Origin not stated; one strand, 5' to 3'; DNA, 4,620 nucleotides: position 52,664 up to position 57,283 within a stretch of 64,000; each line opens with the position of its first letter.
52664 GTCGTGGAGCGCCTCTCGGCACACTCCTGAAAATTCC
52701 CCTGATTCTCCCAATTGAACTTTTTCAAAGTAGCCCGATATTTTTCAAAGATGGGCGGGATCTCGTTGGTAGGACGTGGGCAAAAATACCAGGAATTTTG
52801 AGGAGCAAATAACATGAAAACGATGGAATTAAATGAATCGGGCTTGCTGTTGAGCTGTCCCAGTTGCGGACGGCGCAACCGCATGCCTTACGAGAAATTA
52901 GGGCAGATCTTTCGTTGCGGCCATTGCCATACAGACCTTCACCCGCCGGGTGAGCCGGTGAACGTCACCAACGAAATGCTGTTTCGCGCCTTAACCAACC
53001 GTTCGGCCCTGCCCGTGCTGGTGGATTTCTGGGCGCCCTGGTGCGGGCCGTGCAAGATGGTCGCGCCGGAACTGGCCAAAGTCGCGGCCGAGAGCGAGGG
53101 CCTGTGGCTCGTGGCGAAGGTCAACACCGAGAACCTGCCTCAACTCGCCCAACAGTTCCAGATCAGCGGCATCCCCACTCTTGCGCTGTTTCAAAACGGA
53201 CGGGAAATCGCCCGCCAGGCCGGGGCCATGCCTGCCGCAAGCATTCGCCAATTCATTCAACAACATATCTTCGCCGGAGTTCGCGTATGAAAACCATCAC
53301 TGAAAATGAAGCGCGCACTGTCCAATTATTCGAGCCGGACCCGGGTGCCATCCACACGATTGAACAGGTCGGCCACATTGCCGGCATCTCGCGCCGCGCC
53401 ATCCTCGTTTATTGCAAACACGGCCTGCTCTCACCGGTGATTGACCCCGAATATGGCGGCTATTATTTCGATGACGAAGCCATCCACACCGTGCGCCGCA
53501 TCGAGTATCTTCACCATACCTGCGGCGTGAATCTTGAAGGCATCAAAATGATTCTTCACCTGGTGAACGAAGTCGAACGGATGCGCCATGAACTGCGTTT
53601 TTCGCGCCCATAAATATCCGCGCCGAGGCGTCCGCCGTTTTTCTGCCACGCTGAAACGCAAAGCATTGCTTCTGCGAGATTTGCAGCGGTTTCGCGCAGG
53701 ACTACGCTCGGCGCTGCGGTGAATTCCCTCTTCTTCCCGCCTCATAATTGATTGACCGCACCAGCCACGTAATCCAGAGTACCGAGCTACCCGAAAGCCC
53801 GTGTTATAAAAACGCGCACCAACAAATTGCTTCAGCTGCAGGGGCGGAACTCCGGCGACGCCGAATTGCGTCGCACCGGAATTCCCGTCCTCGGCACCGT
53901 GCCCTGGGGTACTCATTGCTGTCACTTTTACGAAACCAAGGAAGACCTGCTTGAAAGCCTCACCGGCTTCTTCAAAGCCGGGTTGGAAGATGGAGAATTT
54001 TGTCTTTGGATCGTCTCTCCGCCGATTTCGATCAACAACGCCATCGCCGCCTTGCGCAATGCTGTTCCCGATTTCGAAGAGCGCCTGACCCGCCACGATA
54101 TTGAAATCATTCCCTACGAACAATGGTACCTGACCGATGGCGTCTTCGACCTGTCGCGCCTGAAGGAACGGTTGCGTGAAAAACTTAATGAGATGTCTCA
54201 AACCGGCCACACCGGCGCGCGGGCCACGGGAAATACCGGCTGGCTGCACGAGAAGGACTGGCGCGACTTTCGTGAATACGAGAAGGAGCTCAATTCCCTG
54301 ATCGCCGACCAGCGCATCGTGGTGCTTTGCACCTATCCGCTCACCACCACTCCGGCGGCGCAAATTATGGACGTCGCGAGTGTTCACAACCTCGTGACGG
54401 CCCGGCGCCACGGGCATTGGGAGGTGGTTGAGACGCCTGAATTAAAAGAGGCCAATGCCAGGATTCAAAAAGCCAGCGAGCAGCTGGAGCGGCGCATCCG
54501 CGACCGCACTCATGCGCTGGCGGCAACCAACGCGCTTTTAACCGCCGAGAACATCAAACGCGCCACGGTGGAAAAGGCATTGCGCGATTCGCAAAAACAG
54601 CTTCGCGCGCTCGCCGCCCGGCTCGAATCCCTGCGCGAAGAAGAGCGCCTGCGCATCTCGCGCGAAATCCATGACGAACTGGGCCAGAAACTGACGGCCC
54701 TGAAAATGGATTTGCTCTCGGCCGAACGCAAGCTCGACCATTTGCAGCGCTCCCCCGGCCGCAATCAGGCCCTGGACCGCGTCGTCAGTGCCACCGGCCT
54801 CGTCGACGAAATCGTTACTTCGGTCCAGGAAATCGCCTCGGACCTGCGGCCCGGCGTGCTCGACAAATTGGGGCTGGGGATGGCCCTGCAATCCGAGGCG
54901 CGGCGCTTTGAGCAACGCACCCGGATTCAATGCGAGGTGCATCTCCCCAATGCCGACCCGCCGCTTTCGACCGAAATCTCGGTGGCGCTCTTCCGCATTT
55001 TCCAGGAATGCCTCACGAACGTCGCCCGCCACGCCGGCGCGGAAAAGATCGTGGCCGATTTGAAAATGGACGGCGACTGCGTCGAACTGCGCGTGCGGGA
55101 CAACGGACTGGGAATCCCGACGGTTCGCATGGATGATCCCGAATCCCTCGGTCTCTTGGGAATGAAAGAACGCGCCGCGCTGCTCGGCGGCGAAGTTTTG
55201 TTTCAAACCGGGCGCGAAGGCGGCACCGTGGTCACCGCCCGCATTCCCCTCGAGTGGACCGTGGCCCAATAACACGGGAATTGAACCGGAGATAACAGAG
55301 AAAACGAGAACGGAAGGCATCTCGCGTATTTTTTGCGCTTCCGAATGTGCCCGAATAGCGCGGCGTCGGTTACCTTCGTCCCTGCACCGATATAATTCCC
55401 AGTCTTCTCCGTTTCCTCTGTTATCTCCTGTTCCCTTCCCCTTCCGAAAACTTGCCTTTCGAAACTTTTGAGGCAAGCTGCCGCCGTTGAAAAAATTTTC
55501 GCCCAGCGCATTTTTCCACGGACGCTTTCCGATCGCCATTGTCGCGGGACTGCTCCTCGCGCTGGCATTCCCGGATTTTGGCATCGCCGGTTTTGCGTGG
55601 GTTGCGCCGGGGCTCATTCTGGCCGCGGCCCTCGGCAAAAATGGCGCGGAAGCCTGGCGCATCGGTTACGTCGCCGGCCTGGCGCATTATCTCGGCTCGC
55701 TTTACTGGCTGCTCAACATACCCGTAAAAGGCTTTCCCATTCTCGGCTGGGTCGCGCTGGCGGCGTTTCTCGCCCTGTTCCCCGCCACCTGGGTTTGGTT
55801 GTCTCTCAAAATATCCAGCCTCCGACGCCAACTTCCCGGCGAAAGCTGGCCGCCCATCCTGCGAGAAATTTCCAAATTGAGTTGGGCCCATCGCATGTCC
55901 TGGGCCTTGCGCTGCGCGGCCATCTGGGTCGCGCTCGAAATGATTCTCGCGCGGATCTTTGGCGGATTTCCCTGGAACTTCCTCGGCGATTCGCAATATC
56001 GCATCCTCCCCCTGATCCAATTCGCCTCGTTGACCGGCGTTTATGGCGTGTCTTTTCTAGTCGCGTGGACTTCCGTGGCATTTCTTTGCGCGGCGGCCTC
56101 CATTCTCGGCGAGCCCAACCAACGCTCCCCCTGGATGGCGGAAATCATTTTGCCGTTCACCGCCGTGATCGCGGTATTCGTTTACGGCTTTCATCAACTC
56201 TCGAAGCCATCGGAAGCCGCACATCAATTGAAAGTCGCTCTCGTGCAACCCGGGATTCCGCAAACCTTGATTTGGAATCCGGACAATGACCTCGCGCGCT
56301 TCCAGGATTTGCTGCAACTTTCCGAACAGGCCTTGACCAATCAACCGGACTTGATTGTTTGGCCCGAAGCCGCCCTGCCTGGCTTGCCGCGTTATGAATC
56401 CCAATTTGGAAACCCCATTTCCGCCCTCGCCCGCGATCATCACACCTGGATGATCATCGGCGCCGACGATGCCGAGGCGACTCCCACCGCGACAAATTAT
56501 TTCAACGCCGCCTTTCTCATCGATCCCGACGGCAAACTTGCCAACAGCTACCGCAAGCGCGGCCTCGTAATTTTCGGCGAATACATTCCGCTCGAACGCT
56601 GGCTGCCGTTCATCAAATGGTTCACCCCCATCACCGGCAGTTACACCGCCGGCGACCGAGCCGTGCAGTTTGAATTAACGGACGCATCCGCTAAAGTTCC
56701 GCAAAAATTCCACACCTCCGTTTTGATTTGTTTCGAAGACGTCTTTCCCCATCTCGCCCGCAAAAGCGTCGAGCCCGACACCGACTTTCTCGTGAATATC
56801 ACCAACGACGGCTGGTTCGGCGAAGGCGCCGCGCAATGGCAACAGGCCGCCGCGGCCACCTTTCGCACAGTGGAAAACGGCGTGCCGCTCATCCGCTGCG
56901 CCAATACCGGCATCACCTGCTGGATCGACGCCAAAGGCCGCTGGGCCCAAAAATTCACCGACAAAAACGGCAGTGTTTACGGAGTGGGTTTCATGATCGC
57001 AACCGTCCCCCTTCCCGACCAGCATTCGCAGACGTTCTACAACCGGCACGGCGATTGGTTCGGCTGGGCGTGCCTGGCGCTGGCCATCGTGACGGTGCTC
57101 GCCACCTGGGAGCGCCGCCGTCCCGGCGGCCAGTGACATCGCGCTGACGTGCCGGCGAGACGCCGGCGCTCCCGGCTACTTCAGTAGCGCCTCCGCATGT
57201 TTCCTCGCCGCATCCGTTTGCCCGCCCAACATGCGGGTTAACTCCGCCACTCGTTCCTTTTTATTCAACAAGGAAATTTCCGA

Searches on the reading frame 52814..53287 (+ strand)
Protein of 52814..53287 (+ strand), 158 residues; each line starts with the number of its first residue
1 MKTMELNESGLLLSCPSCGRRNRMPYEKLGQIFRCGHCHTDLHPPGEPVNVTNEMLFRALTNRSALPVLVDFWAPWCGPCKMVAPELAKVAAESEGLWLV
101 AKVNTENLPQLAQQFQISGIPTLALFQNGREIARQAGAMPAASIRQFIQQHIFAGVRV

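Call 13: search_protein_families(library=pfam, proteins=[window:52814-53287:+])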
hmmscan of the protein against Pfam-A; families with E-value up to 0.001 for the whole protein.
window:52814-53287:+ (158 aa): 7 families
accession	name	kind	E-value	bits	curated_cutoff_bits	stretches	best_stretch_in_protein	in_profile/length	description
PF00085.26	Thioredoxin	-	1.3e-27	96.2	23.5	1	51-149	4-102/103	Thioredoxin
PF13098.12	Thioredoxin_2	-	2.9e-09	37.6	27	1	66-147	6-103/104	Thioredoxin-like domain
PF21352.3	Zn_ribbon_Thio2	-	1.5e-07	31.6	27.1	1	15-39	2-26/27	Thioredoxin 2, N-terminal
PF13905.12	Thioredoxin_8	-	1.6e-06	28.8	27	0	67-94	3-30/94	Thioredoxin-like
PF00578.27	AhpC-TSA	-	8.5e-05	22.9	26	1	67-140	27-102/124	AhpC/TSA family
PF13899.12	Thioredoxin_7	-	0.00029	21.3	27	1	63-126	15-81/83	Thioredoxin-like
PF20544.3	DUF6758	-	0.00039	20.2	27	1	14-96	6-81/208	Family of unknown function (DUF6758)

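Call 16: find_encoding_contigs(protein=window:52814-53287:+, flank=10000, max_places=10)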
Protein window:52814-53287:+ (158 aa): no gene with exactly this product is on record in the collection.

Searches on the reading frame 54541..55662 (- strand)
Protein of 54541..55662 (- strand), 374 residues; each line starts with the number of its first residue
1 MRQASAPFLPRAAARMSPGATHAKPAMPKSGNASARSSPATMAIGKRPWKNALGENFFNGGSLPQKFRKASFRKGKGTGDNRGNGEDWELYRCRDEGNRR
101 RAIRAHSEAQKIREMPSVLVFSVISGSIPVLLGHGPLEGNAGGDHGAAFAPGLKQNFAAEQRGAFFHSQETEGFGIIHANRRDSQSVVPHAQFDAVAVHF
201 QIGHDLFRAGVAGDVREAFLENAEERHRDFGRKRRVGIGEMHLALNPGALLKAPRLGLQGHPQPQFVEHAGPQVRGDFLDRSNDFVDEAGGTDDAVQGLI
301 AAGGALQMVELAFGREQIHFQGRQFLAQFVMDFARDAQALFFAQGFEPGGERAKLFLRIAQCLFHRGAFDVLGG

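Call 15: search_protein_families(library=pfam, max_evalue=10, proteins=[window:54541-55662:-])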
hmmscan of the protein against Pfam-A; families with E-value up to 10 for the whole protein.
window:54541-55662:- (374 aa): 1 family
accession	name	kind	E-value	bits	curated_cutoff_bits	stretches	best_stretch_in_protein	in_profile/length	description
PF10666.15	Phage_TAC_8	-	0.18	12.3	33.7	1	188-229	6-47/140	Phage tail assembly chaperone protein Gp14 ()A118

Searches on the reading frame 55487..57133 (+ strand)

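Call 15: search_protein_families(library=pfam, max_evalue=10, proteins=[window:55487-57133:+])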
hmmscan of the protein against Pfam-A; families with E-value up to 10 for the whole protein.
window:55487-57133:+ (549 aa): 2 families
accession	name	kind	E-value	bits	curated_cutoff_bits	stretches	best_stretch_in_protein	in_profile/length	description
PF00795.27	CN_hydrolase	-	2.7e-29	102.7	23.2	1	249-489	1-233/256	Carbon-nitrogen hydrolase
PF20154.4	LNT_N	-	2.7e-28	99.6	27.1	1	20-197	1-158/159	Apolipoprotein N-acyltransferase N-terminal domain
